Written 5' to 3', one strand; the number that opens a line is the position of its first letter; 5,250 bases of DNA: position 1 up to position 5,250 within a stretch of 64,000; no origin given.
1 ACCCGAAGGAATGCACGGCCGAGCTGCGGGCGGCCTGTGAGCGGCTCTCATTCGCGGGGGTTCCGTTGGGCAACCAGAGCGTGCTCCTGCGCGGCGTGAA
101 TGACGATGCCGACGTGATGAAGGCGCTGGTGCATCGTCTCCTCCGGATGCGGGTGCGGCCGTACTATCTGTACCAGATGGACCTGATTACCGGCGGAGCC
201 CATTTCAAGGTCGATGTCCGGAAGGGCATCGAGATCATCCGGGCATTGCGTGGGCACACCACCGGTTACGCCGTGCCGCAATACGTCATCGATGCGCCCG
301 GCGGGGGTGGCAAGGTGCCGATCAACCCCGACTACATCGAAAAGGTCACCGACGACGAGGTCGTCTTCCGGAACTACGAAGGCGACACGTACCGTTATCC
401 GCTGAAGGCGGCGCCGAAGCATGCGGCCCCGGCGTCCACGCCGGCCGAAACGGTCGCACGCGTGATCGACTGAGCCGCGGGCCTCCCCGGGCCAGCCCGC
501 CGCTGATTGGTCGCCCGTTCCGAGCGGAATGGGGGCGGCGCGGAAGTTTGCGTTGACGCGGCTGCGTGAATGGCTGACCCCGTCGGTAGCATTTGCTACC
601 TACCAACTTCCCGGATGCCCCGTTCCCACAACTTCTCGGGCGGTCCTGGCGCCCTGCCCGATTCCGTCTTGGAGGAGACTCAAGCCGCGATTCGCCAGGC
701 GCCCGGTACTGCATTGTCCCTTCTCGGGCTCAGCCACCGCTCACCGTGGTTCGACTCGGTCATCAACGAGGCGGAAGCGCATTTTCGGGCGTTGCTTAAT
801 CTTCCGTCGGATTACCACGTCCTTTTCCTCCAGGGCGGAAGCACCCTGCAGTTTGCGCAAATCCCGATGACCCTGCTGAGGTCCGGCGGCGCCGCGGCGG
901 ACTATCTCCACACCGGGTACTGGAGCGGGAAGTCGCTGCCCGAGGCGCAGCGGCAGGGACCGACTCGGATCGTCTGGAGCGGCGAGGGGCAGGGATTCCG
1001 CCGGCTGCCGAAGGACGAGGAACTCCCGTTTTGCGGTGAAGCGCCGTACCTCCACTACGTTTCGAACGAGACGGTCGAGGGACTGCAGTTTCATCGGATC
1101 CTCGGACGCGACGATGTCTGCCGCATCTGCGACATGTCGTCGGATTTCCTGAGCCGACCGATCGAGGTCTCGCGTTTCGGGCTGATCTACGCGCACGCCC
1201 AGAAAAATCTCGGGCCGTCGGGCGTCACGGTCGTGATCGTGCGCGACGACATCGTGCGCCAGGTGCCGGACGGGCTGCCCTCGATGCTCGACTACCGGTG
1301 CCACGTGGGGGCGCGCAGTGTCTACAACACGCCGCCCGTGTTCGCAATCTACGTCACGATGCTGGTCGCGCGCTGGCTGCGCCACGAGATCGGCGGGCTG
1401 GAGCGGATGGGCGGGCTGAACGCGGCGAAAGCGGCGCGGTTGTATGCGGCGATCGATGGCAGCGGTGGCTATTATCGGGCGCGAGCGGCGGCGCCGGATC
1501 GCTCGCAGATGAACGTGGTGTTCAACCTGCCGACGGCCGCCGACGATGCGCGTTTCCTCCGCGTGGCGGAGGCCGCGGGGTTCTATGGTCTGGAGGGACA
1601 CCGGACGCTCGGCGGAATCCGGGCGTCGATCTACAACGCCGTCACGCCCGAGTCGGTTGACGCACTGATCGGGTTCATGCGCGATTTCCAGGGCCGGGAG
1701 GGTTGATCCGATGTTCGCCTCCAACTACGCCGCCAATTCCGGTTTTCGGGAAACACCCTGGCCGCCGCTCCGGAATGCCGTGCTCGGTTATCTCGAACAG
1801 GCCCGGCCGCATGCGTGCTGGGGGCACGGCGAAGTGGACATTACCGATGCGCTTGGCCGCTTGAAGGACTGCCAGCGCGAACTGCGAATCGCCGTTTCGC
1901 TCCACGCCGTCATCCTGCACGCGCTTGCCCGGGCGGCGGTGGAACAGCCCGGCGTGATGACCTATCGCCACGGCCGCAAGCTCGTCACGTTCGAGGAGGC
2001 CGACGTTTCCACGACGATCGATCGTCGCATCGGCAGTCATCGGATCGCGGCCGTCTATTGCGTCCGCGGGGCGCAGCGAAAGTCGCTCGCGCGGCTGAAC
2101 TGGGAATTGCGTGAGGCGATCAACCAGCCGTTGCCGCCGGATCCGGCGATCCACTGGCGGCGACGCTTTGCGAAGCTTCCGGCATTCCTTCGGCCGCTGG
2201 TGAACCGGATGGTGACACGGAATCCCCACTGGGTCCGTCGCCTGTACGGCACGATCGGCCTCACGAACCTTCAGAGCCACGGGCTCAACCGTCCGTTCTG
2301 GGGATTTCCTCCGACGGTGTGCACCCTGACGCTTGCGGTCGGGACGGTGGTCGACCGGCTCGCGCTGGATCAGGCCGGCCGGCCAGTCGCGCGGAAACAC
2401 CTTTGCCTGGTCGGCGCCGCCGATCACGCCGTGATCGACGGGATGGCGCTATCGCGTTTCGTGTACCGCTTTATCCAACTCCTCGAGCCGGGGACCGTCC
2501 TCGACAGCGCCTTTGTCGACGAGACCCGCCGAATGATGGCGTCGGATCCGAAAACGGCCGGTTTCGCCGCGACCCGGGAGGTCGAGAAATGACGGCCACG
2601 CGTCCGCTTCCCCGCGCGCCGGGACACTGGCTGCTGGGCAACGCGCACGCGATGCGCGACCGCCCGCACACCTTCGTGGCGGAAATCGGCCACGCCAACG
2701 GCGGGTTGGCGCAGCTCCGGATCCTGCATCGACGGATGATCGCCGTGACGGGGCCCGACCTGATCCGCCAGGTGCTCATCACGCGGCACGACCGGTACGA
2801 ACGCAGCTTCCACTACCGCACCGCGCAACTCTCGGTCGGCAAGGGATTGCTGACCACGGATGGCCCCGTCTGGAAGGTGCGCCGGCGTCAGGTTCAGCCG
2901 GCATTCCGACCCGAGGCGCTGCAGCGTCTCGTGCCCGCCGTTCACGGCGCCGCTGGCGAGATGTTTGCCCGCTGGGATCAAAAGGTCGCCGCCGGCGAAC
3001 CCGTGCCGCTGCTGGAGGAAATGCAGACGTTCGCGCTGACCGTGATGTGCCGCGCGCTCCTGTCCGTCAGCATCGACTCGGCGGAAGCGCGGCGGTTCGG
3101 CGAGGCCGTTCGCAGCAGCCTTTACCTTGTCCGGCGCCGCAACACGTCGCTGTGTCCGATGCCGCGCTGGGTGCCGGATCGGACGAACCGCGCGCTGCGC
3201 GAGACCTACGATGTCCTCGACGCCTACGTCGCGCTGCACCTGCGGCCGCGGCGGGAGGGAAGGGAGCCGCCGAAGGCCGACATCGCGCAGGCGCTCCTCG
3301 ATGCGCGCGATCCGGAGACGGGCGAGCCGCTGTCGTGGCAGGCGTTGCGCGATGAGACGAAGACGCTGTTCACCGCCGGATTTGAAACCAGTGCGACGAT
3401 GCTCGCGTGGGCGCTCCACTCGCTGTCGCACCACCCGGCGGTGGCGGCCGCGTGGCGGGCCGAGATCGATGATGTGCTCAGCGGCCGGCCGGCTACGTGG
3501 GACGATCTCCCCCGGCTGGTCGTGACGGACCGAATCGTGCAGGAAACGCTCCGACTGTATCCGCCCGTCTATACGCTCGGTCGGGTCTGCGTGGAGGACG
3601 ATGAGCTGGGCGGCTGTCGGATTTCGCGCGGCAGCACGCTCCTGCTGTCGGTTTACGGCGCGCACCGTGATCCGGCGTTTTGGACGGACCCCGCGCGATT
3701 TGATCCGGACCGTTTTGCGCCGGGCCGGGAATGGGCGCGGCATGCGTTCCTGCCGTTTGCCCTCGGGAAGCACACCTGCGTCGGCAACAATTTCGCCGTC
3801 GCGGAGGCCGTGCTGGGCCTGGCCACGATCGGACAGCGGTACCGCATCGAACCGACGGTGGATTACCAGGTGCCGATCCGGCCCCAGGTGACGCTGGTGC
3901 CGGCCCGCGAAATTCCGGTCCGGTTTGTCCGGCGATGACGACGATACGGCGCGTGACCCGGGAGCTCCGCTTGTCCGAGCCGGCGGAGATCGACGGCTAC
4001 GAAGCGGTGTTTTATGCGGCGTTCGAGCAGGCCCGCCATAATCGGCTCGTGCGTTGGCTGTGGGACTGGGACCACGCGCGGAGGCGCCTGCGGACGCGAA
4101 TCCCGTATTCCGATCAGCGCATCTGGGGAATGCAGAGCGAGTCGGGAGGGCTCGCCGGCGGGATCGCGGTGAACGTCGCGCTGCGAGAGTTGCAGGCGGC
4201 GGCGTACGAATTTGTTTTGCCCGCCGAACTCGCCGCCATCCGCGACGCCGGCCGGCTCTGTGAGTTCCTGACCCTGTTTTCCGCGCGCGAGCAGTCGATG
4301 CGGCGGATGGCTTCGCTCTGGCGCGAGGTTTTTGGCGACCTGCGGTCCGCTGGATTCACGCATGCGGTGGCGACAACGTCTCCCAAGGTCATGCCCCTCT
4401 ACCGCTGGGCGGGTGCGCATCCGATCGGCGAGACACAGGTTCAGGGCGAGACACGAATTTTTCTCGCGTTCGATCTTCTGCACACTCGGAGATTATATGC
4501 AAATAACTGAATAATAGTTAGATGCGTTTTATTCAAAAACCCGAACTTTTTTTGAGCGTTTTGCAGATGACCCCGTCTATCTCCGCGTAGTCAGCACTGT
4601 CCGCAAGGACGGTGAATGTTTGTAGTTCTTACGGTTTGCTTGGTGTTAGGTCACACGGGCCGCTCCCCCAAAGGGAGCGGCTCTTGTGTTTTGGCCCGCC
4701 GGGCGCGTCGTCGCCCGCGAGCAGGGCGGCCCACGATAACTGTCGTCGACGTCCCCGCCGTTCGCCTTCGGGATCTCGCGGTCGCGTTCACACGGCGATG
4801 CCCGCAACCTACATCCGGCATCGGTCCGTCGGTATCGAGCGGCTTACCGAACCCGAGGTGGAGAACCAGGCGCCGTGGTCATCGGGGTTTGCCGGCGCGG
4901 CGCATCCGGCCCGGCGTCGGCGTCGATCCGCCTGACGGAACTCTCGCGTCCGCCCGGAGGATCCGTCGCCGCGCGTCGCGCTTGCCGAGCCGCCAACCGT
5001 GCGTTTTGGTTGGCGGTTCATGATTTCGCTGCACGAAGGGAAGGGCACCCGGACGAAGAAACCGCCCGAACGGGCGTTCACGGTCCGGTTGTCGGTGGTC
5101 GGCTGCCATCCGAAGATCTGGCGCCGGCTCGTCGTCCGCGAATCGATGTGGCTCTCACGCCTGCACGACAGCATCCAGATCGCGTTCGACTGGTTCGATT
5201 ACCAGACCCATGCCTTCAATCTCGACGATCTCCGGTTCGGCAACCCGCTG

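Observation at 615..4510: Four-gene coupled operon: SerC paralog + free E2-type acyltransferase + P450 + GNAT-like protein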

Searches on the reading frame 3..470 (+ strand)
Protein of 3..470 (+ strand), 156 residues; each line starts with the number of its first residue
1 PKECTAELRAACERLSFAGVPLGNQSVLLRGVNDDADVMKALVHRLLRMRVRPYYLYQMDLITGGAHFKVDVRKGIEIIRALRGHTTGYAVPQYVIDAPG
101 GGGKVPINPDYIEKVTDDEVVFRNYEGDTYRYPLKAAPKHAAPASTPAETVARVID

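Call 8: search_protein_families(library=pfam, proteins=[window:3-470:+], max_evalue=0.01)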
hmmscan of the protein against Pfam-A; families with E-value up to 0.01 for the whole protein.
window:3-470:+ (156 aa): 1 family
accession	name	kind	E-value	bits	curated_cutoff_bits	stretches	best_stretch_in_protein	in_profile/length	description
PF12544.13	LAM_C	-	5.6e-22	78.6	26.7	1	79-140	1-64/127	Lysine-2,3-aminomutase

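Call 9: search_protein_families(library=ncbifam, proteins=[window:3-470:+], max_evalue=0.01)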
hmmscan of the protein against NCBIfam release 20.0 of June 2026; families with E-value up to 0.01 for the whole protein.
window:3-470:+ (156 aa): 6 families
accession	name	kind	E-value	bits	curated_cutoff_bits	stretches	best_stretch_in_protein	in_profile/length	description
TIGR03820.1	lys_2_3_AblA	equivalog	1.5e-56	191.9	525.4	1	1-133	227-361/417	lysine 2,3-aminomutase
TIGR04368.1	Glu_2_3_NH3_mut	equivalog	3.1e-48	164.3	650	1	1-133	271-403/404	glutamate 2,3-aminomutase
TIGR04468.1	arg_2_3_am_muta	equivalog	5.2e-41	140.8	600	1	1-129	223-348/351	arginine 2,3-aminomutase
TIGR03822.1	AblA_like_2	hypoth_equivalog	3.2e-38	131.6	396.25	1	1-113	209-321/321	lysine-2,3-aminomutase-like protein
TIGR00238.1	TIGR00238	subfamily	1.7e-28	99.5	199.2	1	2-100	233-331/331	KamA family radical SAM protein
TIGR03821.1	EFP_modif_epmB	equivalog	4.1e-26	91.7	369.3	1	2-107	216-321/321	EF-P beta-lysylation protein EpmB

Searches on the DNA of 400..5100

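Call 68: search_rna_families(source=window, start=400, end=5100, threshold=evalue, max_evalue=1, show_alignments=1)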
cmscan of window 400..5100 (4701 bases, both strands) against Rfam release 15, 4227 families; matches with E-value up to 1: 1.
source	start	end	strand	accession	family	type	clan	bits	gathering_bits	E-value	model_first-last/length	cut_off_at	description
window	4655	4684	-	RF00502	TCV_Pr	Cis-reg;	-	21.6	40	0.74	1-34/34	no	Turnip crinkle virus (TCV) core promoter hairpin (Pr)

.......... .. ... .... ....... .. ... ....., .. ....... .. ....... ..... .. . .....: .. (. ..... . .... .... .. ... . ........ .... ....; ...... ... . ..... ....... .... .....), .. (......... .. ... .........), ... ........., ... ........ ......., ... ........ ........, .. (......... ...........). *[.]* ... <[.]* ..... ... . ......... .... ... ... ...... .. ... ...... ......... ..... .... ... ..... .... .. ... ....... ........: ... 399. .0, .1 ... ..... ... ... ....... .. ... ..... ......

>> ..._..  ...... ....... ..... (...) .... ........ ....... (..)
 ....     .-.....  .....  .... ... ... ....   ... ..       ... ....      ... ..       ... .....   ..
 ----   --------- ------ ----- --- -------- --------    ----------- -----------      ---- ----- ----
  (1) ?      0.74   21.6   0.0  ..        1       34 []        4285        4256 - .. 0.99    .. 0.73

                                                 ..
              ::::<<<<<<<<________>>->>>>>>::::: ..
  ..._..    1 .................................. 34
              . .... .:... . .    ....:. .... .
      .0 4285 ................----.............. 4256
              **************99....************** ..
